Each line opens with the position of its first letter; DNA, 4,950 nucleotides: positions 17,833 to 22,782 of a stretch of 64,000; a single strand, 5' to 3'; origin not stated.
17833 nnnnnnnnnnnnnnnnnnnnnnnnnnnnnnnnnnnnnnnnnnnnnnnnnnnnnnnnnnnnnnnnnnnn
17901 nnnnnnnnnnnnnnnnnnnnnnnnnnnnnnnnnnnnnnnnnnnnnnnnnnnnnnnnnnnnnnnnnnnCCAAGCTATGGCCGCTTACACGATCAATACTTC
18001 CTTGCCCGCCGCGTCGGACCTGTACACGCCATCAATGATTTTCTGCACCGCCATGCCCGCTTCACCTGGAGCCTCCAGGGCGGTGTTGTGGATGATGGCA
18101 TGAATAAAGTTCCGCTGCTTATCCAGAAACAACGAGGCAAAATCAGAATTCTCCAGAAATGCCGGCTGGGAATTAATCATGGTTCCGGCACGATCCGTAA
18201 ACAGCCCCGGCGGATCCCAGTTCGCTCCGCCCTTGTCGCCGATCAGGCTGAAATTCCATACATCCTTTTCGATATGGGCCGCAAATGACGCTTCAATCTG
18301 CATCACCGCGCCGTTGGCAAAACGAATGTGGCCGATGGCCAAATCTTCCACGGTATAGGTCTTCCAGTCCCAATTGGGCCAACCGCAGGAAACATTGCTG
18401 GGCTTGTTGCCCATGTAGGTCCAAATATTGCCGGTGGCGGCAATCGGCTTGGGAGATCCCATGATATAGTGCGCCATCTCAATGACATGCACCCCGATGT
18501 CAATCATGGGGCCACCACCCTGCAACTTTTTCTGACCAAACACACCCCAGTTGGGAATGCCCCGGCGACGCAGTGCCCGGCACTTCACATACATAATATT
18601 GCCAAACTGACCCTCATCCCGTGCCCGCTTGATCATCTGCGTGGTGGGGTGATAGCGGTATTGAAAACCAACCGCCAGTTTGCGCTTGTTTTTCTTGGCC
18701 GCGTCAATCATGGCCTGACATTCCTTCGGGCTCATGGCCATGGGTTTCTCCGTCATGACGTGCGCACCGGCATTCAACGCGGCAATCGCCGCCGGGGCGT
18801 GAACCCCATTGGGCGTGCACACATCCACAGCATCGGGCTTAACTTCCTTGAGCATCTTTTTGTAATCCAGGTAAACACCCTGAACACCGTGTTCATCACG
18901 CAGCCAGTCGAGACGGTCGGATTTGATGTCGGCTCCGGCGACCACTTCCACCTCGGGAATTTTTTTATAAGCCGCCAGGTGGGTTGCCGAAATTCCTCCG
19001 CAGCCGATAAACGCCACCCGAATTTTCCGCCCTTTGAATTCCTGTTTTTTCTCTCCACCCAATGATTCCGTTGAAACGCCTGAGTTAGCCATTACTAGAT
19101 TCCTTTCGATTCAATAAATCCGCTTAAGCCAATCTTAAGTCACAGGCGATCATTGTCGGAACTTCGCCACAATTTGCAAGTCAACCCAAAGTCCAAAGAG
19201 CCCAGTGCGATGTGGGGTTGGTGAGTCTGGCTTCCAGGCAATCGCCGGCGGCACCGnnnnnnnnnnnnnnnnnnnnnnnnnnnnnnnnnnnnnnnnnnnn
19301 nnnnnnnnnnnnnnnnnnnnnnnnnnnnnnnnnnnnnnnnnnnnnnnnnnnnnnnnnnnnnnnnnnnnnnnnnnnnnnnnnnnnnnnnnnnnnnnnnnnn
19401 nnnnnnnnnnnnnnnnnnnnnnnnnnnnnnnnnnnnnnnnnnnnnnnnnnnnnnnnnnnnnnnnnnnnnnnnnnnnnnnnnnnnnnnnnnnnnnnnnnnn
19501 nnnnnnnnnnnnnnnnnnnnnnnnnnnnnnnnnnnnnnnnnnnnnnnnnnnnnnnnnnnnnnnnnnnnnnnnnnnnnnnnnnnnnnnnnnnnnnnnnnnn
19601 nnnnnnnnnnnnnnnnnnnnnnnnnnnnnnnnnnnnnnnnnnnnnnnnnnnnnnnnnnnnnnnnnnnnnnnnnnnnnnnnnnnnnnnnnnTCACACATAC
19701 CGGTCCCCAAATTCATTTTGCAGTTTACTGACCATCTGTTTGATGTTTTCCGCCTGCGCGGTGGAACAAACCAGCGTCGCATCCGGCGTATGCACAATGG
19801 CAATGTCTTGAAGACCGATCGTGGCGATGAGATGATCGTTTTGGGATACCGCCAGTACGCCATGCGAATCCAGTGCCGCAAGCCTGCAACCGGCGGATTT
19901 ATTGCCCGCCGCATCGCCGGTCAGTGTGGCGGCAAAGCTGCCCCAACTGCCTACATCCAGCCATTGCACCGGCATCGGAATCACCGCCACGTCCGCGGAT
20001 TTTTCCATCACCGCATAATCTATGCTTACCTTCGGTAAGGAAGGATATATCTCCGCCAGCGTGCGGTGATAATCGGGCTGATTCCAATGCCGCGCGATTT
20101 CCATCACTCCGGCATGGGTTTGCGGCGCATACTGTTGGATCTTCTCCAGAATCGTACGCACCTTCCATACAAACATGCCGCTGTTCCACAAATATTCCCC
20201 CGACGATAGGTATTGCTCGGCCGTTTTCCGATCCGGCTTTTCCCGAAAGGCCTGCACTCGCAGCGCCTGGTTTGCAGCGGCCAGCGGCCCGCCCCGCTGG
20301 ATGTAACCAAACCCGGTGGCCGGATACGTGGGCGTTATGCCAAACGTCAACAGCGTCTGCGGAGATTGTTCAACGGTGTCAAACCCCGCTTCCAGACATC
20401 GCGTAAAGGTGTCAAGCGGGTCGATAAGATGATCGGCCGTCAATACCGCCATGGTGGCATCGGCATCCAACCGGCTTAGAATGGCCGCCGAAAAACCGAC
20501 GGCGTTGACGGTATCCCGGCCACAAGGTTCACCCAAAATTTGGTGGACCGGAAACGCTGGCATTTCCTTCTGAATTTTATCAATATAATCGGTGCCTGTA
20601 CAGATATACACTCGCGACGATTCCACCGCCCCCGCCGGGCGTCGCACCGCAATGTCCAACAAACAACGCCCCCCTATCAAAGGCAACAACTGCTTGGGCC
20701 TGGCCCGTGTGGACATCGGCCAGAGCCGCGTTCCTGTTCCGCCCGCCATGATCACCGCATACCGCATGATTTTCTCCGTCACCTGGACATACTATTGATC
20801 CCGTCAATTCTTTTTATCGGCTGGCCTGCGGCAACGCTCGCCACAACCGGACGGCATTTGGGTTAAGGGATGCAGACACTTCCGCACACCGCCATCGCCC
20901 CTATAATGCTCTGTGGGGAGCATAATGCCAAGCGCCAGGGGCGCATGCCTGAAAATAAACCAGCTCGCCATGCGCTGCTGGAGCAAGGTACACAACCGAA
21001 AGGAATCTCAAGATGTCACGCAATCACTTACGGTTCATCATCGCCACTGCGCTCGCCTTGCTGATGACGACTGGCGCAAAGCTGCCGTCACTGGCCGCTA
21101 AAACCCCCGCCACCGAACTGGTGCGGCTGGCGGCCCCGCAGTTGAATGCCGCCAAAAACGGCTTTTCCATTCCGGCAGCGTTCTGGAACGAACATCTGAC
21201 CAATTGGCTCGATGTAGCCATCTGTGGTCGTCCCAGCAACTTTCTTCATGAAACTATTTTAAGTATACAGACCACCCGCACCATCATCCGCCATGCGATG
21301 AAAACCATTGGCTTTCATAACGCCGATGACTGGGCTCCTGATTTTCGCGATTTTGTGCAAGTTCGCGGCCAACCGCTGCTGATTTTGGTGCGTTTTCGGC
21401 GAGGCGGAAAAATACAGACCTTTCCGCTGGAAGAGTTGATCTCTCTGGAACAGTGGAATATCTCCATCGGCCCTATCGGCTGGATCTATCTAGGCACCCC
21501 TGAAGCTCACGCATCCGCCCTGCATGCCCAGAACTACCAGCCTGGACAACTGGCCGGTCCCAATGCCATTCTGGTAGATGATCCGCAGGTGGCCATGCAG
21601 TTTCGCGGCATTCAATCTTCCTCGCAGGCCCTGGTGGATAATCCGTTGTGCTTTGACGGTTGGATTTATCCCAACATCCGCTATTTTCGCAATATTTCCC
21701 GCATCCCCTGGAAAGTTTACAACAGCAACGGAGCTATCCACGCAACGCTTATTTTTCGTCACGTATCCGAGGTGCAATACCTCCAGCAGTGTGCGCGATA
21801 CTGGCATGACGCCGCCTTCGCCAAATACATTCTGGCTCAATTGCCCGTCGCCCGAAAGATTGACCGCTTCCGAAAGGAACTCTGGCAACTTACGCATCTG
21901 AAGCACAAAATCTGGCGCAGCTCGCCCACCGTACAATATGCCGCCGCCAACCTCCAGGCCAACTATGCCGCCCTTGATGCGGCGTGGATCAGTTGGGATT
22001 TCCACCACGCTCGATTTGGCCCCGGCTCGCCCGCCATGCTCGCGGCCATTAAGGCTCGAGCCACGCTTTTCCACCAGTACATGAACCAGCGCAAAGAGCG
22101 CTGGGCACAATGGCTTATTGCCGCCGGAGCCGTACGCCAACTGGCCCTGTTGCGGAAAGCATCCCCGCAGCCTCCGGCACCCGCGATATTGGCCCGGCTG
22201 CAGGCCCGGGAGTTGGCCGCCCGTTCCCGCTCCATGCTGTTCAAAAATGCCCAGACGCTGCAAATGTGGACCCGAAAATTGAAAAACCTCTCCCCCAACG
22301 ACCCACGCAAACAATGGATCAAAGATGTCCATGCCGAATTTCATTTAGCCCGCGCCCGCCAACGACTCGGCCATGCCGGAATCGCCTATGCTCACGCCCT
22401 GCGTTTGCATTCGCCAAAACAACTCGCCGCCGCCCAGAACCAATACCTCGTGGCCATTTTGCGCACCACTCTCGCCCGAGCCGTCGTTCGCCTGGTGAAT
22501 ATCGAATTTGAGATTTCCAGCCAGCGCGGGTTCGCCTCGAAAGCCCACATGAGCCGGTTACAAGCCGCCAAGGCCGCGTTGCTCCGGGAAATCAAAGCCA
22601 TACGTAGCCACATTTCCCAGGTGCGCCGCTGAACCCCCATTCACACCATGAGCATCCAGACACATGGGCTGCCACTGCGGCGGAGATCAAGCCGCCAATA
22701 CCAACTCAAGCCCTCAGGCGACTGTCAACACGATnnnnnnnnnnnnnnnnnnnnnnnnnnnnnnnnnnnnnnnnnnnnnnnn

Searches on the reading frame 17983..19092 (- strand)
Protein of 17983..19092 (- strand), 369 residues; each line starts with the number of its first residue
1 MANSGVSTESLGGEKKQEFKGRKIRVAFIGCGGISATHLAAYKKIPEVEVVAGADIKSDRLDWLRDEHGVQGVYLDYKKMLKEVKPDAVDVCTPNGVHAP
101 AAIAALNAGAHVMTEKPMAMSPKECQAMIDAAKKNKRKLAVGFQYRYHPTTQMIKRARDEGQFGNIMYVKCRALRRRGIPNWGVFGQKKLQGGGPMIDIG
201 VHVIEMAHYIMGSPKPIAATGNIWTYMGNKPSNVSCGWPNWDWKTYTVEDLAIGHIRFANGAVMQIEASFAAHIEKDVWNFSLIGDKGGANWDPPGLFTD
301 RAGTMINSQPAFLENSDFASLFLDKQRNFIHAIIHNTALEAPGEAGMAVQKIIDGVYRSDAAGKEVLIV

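Call 36: search_protein_families(library=pfam, proteins=[window:17983-19092:-], max_evalue=0.01)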
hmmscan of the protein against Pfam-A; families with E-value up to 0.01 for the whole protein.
window:17983-19092:- (369 aa): 4 families
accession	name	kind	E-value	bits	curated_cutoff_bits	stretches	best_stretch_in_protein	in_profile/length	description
PF01408.29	GFO_IDH_MocA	-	4.5e-28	98.8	24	1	24-143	1-120/120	Oxidoreductase family, NAD-binding Rossmann fold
PF22725.1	GFO_IDH_MocA_C3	-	4.7e-21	75.5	27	1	152-289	2-122/124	GFO/IDH/MocA C-terminal domain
PF02894.22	GFO_IDH_MocA_C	-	6.2e-21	75.6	22.9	1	159-366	5-216/218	Oxidoreductase family, C-terminal alpha/beta domain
PF03447.22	NAD_binding_3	-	0.00025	22.2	24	1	30-141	1-115/116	Homoserine dehydrogenase, NAD binding domain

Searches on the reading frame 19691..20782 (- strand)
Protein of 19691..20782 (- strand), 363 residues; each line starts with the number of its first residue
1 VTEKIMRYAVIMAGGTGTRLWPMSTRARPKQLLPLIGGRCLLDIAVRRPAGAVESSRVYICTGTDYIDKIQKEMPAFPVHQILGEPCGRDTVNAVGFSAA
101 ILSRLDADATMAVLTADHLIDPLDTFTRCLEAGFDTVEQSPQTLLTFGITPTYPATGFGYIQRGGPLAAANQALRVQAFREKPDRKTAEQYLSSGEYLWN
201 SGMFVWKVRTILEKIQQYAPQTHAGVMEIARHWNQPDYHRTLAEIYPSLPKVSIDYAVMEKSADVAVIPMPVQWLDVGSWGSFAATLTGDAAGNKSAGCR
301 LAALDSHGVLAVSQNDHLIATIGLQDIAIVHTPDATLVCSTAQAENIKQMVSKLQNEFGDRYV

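Call 36: search_protein_families(library=pfam, proteins=[window:19691-20782:-], max_evalue=0.01)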
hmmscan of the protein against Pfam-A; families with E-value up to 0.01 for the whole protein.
window:19691-20782:- (363 aa): 3 families
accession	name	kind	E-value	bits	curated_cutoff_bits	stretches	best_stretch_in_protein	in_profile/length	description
PF00483.29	NTP_transferase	-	3.1e-36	125.6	21.2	1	9-285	2-237/245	Nucleotidyl transferase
PF22640.1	ManC_GMP_beta-helix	-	1.6e-14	54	27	1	303-354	5-55/55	MannoseP isomerase/GMP-like beta-helix domain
PF12804.13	NTP_transf_3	-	6.9e-08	33.3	27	1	9-129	1-107/160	MobA-like NTP transferase domain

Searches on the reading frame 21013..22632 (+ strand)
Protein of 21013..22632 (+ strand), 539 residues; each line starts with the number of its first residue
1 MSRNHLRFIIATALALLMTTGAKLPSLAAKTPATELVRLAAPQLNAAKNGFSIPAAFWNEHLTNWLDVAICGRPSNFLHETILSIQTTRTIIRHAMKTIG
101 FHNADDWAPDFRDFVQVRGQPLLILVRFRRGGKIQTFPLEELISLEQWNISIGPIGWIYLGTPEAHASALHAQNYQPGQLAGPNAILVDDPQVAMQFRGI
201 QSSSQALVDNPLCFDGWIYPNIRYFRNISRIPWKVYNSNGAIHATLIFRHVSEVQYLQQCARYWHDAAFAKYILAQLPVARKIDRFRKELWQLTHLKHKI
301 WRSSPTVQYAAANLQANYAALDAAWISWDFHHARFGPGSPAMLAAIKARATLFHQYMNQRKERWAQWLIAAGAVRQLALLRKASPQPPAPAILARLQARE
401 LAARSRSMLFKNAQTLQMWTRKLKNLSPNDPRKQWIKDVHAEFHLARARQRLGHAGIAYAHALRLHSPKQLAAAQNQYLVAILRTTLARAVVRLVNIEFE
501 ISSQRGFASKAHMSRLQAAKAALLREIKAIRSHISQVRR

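Call 79: search_solved_structures(query=window:21013-22632:+, max_evalue=0.001)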
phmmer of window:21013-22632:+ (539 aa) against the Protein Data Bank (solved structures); distinct sequences matched with E-value up to 0.001: 0.
